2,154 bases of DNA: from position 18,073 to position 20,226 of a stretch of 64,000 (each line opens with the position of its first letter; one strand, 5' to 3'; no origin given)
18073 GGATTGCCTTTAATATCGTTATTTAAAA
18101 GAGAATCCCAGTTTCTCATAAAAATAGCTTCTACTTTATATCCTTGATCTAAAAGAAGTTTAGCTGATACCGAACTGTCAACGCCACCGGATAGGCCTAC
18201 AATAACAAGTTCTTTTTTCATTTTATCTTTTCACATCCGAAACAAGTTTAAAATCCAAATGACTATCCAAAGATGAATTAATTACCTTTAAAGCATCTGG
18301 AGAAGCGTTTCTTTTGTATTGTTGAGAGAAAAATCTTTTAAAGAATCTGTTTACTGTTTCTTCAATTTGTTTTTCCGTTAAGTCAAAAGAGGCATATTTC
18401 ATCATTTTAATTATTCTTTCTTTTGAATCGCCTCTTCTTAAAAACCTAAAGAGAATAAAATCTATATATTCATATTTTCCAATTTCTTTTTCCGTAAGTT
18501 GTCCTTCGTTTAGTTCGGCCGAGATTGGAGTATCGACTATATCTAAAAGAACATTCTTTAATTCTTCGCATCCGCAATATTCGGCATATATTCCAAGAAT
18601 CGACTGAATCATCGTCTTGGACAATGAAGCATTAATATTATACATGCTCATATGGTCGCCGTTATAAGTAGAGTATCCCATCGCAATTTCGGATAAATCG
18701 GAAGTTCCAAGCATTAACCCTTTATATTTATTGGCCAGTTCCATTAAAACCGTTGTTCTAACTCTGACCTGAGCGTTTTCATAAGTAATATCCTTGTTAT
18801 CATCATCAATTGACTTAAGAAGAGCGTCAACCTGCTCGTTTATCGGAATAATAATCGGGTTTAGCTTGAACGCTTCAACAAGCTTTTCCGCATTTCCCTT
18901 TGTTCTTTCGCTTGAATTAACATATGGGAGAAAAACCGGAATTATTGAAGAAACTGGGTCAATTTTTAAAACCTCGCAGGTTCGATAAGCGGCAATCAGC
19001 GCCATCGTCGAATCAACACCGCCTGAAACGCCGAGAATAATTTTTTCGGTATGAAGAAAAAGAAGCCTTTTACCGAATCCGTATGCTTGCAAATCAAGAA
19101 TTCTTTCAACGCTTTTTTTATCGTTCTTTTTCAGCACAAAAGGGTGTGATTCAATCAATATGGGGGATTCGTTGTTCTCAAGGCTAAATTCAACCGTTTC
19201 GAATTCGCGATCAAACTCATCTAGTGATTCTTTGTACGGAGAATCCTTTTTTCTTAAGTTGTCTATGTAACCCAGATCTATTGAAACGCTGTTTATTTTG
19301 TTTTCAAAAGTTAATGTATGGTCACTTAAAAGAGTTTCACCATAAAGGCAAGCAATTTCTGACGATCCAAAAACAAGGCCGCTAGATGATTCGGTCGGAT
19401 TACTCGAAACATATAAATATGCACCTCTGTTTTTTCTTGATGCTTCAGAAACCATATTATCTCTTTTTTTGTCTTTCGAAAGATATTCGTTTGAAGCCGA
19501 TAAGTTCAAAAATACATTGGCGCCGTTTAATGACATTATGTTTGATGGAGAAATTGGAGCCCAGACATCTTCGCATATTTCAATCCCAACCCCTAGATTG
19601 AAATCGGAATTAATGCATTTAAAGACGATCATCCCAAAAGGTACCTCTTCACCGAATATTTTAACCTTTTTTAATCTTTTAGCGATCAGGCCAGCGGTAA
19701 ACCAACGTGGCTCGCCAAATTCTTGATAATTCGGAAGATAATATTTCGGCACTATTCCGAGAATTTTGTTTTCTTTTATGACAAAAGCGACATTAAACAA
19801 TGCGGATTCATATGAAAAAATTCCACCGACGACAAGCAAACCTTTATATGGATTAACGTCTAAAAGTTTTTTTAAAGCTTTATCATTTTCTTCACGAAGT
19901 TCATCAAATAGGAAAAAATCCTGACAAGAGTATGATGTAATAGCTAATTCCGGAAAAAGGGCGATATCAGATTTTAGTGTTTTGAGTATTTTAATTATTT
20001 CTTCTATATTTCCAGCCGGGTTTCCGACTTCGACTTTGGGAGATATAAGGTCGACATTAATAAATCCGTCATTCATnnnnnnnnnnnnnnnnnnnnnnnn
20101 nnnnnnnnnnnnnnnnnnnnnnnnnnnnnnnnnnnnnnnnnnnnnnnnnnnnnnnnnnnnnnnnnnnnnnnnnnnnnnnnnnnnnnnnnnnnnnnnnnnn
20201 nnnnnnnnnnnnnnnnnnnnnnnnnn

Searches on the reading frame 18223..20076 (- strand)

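Call 75: search_protein_families(library=pfam, proteins=[window:18223-20076:-], max_evalue=0.00001)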
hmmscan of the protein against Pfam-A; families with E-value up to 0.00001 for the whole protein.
window:18223-20076:- (617 aa): 2 families
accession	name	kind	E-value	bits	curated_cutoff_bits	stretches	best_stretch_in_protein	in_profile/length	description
PF02540.23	NAD_synthase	-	2.7e-32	112.3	21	1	342-563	17-222/242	NAD synthase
PF00795.27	CN_hydrolase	-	3.7e-11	43.3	23.2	1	23-275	20-255/256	Carbon-nitrogen hydrolase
